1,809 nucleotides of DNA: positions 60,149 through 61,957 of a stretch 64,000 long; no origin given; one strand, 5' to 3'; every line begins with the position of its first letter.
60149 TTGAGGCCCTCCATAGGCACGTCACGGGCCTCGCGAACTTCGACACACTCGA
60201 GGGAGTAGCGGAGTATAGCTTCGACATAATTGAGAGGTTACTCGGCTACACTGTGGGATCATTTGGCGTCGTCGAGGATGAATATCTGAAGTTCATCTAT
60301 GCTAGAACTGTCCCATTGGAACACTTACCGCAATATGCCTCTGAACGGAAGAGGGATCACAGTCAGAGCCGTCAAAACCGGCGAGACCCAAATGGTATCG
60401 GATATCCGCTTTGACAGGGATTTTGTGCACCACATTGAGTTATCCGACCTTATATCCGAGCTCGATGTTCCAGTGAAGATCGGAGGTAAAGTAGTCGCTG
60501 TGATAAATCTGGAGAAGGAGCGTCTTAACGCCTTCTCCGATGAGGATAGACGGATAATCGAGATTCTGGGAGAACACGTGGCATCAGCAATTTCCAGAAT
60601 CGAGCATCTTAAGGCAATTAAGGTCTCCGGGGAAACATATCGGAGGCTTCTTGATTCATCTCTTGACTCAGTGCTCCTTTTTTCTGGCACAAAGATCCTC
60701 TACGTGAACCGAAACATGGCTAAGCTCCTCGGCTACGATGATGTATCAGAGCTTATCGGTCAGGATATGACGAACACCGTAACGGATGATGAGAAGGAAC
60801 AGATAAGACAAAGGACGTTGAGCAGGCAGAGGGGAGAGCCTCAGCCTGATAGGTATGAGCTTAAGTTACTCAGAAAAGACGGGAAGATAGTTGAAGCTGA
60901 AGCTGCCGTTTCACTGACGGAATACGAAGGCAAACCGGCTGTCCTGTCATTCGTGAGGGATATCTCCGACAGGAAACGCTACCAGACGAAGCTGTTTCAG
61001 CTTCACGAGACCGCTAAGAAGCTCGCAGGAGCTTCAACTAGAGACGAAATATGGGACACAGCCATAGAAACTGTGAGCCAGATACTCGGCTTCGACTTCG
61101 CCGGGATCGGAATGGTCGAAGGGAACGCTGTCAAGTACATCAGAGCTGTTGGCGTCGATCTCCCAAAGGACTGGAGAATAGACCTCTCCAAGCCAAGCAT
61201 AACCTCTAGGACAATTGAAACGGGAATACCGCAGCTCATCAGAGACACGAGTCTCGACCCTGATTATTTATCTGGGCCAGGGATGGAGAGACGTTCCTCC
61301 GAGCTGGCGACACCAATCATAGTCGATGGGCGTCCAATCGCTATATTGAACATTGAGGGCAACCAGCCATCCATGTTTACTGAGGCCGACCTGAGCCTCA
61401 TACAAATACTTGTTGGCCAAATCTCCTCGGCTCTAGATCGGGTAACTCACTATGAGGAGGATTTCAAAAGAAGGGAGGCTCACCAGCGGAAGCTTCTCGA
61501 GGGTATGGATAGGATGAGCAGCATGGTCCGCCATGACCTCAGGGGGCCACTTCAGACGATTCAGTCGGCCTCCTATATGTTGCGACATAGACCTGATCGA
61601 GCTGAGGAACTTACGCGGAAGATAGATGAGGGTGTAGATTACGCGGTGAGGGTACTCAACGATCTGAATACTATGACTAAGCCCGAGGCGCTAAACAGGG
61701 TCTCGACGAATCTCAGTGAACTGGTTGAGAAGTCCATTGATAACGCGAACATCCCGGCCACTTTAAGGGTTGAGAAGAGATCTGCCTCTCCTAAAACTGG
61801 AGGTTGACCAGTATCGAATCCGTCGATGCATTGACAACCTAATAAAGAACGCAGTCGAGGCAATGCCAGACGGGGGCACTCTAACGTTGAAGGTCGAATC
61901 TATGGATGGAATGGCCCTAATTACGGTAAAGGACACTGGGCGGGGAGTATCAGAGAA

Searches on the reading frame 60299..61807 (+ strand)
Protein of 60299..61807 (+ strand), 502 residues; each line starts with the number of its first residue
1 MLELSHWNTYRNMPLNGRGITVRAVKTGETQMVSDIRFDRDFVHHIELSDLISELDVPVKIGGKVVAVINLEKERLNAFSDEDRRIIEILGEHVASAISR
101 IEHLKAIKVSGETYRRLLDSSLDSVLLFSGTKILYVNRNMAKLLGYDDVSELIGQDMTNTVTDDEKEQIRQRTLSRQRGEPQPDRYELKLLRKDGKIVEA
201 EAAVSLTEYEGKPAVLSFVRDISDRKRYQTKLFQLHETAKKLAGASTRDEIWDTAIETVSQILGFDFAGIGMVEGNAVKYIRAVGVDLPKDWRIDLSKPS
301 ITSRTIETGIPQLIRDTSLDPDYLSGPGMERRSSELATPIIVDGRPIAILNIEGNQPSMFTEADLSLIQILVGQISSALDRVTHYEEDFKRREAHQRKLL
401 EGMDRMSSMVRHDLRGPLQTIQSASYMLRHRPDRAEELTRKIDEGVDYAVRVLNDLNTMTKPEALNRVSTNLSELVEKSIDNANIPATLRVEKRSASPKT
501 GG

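Call 9: search_protein_families(library=pfam, proteins=[window:60299-61807:+])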
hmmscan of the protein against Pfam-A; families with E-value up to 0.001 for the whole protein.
window:60299-61807:+ (502 aa): 8 families
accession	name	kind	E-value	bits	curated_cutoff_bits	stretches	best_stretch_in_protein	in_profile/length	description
PF13185.12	GAF_2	-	2.9e-30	105.7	28.6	2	246-380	2-136/136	GAF domain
PF01590.32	GAF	-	8.3e-22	78.6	22.4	2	248-379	2-133/133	GAF domain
PF13492.12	GAF_3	-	5.1e-15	56.5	27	2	249-381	3-129/129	GAF domain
PF13426.13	PAS_9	-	3e-12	47.2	27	1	130-224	10-103/103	PAS domain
PF00989.32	PAS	-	9.4e-11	42.2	22.6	1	114-222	3-113/113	PAS fold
PF00512.31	HisKA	-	3.3e-08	33.9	26.9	1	404-464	3-65/66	His Kinase A (phospho-acceptor) domain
PF13188.13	PAS_8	-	2.5e-07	30.8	21.8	1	112-165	1-55/65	PAS domain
PF08447.18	PAS_3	-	0.00022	21.8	25.6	0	133-214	1-83/89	PAS fold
